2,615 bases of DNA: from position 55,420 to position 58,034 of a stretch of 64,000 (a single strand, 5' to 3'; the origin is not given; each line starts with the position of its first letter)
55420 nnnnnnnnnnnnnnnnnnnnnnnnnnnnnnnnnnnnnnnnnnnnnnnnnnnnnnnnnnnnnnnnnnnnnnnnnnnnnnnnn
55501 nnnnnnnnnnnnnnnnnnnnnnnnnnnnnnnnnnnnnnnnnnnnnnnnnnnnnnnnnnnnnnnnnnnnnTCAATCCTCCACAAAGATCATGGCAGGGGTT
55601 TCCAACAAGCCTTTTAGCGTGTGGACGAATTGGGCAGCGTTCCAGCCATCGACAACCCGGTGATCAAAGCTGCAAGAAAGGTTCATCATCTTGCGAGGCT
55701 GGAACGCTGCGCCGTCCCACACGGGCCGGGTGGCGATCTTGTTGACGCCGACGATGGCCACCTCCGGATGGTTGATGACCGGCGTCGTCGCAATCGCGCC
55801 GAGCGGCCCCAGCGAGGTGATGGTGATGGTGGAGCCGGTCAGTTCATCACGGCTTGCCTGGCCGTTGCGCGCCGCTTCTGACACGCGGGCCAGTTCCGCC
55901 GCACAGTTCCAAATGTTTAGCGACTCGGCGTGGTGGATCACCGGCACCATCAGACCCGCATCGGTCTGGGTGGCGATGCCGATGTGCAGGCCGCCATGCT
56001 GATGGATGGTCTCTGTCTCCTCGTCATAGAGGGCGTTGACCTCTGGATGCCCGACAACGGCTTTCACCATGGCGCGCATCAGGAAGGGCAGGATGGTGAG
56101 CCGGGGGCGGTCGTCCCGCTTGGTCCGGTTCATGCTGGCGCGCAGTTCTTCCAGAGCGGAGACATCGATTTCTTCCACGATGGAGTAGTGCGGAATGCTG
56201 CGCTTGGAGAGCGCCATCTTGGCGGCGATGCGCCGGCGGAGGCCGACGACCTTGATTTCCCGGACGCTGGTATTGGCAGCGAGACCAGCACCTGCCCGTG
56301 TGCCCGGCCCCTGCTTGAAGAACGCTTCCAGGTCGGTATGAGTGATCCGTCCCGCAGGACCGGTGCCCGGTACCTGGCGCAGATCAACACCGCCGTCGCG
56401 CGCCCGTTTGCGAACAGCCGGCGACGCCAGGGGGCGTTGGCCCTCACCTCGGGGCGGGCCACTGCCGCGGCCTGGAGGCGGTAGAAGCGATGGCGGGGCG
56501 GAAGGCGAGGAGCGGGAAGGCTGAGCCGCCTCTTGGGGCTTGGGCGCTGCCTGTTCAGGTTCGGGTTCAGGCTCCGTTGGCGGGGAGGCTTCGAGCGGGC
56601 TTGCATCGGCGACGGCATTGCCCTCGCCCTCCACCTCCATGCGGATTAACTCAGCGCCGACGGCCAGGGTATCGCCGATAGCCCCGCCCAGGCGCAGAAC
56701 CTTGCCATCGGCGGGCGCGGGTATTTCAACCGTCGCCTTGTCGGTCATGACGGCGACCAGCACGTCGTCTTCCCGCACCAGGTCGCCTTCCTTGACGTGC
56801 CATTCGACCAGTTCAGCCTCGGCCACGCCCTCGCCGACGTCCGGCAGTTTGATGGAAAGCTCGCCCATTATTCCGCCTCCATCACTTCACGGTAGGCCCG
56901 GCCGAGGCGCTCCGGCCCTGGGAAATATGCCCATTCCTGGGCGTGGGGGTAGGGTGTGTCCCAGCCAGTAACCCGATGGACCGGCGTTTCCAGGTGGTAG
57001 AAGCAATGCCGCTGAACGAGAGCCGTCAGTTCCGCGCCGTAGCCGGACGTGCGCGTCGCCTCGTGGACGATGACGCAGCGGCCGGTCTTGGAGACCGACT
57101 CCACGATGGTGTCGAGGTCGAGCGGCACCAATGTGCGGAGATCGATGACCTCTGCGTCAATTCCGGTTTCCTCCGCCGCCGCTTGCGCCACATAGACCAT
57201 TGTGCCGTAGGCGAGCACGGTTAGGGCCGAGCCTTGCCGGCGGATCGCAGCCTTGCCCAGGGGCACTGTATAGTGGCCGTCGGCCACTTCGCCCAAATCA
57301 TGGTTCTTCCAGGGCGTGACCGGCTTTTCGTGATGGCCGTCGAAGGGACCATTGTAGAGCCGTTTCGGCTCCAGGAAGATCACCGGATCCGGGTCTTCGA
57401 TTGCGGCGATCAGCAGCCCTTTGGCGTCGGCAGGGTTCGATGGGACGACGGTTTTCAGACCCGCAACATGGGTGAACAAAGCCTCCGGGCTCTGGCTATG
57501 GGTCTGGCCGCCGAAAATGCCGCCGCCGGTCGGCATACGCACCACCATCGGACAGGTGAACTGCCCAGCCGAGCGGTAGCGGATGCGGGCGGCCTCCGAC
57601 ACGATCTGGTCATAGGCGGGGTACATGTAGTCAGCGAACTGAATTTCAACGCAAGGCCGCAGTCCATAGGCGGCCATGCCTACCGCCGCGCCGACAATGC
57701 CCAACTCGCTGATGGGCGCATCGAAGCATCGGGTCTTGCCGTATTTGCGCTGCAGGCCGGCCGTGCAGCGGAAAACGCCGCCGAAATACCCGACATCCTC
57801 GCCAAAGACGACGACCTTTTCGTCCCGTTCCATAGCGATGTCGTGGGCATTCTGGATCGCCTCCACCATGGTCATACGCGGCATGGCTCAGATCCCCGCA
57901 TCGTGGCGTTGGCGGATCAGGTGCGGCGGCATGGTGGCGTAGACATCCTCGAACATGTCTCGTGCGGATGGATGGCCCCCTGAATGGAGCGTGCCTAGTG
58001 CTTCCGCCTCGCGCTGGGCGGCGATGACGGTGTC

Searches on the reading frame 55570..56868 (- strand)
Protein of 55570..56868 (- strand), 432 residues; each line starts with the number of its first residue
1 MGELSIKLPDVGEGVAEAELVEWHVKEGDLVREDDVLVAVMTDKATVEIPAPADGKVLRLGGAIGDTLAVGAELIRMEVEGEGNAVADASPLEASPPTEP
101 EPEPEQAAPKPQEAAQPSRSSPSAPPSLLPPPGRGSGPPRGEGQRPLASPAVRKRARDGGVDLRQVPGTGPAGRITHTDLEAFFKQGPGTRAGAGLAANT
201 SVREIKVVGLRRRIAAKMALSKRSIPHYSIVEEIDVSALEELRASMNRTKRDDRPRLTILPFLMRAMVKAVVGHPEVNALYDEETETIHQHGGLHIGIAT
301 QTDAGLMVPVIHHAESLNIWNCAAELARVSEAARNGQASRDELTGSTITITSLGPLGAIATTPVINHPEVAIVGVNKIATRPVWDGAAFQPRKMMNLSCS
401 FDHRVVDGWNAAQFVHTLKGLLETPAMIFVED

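Call 11: search_protein_families(library=pfam, proteins=[window:55570-56868:-])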
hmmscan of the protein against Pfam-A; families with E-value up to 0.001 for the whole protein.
window:55570-56868:- (432 aa): 4 families
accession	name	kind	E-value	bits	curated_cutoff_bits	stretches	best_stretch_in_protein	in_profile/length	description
PF00198.28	2-oxoacid_dh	-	2.8e-78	263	23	1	202-429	4-231/232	2-oxoacid dehydrogenases acyltransferase (catalytic domain)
PF00364.28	Biotin_lipoyl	-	1.3e-17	63.8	22.1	1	6-76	3-72/73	Biotin-requiring enzyme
PF02817.22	E3_binding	-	6.4e-15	55.5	23.7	1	146-181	1-36/36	e3 binding domain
PF13533.13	Biotin_lipoyl_2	-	0.00062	20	29.8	0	18-38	9-29/32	Biotin-lipoyl like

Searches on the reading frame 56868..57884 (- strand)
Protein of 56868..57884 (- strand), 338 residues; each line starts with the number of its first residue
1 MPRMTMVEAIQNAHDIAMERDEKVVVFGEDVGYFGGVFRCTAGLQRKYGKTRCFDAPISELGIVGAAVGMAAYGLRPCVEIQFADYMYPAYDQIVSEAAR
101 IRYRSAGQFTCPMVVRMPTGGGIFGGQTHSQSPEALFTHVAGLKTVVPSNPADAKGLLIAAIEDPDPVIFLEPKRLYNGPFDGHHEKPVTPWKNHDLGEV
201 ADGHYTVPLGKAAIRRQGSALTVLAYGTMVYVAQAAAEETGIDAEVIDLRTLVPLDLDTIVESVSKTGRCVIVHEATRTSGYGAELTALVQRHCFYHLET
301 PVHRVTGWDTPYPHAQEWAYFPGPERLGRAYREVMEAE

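Call 11: search_protein_families(library=pfam, proteins=[window:56868-57884:-])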
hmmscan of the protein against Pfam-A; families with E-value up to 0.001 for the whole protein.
window:56868-57884:- (338 aa): 2 families
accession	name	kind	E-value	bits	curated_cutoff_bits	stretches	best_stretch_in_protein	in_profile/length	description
PF02779.29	Transket_pyr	-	1.1e-42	146.1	27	1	4-178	3-173/174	Transketolase, pyrimidine binding domain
PF02780.25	Transketolase_C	-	1.5e-36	125.4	25.9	1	210-326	1-123/124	Transketolase, C-terminal domain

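Call 30: list_cluster_members(proteins=[window:56868-57884:-, window:55570-56868:-, window:51263-52447:+, window:45123-46685:+, window:43726-45126:+])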
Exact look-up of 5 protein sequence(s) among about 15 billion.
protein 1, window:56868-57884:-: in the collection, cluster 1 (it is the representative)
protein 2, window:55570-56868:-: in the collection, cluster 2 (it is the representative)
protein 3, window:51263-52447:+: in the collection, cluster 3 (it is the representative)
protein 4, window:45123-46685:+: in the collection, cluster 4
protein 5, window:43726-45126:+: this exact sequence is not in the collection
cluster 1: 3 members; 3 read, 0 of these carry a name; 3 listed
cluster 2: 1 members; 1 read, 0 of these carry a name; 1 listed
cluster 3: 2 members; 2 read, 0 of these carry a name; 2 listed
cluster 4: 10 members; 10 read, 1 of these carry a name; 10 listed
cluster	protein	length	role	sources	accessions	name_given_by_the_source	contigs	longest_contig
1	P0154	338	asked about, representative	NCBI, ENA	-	-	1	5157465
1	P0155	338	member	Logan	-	-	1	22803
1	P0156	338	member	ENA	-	-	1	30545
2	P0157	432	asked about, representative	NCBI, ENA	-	-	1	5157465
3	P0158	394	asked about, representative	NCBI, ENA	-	-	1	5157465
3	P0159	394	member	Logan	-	-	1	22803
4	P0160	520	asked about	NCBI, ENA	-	-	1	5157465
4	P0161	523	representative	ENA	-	-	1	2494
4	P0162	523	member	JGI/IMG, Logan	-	glycine dehydrogenase subunit 2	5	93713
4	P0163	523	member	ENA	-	-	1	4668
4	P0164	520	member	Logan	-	-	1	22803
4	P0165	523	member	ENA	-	-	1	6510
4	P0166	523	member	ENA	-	-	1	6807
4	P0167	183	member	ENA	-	-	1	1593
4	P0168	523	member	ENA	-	-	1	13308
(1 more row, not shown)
